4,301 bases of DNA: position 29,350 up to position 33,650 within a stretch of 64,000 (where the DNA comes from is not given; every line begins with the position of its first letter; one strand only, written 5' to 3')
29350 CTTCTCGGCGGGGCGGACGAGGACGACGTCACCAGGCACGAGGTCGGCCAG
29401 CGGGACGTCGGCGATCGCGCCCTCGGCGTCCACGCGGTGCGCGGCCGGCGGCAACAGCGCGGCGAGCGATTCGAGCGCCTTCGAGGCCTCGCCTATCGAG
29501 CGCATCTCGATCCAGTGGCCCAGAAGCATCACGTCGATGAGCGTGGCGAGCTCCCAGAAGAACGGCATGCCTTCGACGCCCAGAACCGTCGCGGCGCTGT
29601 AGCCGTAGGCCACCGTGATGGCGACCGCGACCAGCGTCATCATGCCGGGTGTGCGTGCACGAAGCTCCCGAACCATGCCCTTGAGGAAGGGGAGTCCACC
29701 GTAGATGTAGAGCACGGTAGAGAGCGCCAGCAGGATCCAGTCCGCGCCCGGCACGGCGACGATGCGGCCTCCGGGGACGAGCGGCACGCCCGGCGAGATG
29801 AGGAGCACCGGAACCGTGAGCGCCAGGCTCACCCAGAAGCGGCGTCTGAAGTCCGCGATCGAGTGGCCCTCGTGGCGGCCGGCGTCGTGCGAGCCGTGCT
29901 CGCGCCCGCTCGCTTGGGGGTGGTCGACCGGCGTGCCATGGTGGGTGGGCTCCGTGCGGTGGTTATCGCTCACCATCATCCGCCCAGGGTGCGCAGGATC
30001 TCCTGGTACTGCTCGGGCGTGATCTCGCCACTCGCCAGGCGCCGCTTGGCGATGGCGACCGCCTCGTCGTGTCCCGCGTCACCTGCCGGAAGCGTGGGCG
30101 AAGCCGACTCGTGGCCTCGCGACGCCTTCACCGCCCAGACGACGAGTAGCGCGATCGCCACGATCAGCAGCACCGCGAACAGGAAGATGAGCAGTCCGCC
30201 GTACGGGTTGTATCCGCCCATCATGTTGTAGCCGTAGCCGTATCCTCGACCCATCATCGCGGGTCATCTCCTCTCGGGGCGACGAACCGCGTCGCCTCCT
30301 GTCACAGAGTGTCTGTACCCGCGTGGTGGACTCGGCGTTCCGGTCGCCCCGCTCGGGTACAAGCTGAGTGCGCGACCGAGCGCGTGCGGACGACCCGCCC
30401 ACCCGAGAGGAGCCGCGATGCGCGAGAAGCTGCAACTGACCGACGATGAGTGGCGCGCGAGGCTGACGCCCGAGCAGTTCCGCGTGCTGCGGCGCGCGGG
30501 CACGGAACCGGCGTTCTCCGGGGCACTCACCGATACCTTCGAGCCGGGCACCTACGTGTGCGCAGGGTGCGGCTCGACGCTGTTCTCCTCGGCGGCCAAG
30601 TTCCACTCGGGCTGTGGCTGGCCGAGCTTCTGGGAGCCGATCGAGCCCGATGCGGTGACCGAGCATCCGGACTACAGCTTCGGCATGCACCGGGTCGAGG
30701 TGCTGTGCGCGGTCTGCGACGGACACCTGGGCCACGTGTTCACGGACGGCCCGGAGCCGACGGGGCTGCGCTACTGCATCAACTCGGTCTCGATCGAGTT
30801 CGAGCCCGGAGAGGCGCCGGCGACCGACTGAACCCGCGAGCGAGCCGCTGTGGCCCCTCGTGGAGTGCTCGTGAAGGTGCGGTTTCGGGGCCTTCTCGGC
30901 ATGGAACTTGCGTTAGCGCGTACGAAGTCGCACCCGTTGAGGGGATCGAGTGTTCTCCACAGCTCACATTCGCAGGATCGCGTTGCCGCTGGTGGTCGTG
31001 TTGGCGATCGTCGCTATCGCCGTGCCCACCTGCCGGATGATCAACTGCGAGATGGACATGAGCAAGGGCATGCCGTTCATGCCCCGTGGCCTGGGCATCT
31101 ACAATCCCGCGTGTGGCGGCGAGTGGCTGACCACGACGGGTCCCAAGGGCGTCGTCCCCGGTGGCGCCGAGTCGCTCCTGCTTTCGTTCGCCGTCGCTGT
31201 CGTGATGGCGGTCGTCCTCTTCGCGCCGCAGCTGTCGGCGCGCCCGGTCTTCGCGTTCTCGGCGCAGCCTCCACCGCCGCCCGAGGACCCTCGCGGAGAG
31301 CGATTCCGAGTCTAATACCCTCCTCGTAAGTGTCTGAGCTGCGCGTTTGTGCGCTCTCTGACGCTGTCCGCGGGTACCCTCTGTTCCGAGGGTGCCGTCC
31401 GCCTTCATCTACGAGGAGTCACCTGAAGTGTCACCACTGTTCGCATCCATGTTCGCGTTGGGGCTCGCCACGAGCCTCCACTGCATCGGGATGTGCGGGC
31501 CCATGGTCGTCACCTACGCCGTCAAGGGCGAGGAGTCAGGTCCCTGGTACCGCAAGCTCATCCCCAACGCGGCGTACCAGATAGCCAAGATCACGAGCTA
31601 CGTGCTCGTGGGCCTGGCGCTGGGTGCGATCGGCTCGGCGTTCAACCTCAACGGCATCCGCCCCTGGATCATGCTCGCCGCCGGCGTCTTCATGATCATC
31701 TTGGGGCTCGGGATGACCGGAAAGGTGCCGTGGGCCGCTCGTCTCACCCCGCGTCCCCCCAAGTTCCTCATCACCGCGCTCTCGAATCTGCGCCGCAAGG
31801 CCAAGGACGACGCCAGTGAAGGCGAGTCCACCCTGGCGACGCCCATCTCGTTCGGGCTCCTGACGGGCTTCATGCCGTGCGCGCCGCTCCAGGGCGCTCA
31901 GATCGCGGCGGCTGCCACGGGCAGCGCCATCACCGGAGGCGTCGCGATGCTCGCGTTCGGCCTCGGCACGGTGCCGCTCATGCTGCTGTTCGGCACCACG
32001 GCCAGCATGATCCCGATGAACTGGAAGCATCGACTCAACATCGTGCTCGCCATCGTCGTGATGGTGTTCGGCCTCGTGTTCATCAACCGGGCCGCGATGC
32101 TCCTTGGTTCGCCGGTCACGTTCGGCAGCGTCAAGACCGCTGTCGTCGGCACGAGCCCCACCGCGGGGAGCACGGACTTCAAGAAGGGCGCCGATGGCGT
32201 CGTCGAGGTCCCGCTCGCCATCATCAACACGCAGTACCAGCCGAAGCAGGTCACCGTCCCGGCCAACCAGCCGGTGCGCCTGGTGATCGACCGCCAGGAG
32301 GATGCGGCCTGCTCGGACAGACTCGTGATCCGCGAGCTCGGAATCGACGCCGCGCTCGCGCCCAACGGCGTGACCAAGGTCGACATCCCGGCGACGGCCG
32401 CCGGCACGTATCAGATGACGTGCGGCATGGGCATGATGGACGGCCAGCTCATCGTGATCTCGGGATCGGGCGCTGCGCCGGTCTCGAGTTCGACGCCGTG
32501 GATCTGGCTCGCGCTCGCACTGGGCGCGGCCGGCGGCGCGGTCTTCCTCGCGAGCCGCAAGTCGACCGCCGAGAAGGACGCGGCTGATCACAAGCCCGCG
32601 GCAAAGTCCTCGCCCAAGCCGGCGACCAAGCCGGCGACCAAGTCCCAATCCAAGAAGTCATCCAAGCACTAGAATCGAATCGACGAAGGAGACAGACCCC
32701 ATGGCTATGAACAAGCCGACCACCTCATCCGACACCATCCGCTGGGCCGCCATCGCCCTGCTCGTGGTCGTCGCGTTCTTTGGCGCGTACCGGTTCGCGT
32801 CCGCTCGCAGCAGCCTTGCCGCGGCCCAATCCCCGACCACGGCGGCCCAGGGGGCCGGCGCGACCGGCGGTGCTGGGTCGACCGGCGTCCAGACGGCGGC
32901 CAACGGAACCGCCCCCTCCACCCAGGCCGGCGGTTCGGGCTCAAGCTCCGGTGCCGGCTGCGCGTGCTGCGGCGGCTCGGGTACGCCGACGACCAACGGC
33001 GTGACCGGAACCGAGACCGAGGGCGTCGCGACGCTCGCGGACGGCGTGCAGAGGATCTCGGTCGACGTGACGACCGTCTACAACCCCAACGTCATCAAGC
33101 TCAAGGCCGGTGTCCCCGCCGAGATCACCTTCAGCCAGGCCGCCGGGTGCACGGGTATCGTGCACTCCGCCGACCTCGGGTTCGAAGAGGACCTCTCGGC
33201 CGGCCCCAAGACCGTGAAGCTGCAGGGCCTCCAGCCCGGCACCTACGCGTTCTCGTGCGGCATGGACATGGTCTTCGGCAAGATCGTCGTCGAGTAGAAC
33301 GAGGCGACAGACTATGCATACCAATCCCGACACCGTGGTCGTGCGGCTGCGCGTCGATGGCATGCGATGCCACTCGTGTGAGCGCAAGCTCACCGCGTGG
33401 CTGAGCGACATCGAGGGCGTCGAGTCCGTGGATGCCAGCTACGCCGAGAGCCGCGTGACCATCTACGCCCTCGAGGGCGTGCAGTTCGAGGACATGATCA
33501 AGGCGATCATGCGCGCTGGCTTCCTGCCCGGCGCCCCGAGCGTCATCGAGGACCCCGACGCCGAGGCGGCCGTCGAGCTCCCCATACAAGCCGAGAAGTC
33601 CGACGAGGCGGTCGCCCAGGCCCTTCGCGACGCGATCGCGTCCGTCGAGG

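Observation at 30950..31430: Candidate copper-sensing ribosome-arrest leader controlling the copper operon through an anti-SD switch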

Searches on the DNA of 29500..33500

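Call 12: search_rna_families(source=window, start=29500, end=33500, threshold=evalue, max_evalue=1)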
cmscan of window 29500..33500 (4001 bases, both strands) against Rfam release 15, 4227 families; matches with E-value up to 1: 1.
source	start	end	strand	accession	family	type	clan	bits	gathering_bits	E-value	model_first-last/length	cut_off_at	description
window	31467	31505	-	RF04044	mir-7939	Gene; miRNA;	-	21.6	75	0.42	1-61/61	no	mir-7939 microRNA precursor family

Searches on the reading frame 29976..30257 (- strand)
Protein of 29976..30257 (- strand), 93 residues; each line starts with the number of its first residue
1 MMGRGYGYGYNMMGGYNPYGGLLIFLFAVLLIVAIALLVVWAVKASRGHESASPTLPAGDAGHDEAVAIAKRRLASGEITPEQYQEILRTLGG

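Call 42: search_protein_families(library=pfam, proteins=[window:29976-30257:-], max_evalue=0.001)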
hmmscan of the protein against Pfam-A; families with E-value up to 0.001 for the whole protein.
window:29976-30257:- (93 aa): 1 family
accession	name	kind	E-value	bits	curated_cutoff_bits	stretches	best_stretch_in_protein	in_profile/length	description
PF09851.14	SHOCT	-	1.8e-05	24.7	27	1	66-91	2-27/28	Short C-terminal domain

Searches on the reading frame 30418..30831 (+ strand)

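Call 8: search_protein_families(library=pfam, proteins=[window:30418-30831:+], max_evalue=0.1)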
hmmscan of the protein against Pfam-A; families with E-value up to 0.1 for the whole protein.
window:30418-30831:+ (137 aa): 4 families
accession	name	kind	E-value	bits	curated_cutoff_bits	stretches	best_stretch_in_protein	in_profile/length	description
PF01641.26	SelR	-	2.5e-52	176.1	24.9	1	16-130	1-116/116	SelR domain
PF24046.1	At4g08330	-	0.013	16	27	0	88-115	72-99/129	At4g08330 beta-tent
PF10058.14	Zn_ribbon_10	-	0.024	14.8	24.2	0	36-54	34-53/54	ER junction formation factor lunapark, zinc ribbon finger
PF24458.1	DUF7573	-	0.071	13.5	30.2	0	38-54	4-20/39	Domain of unknown function (DUF7573)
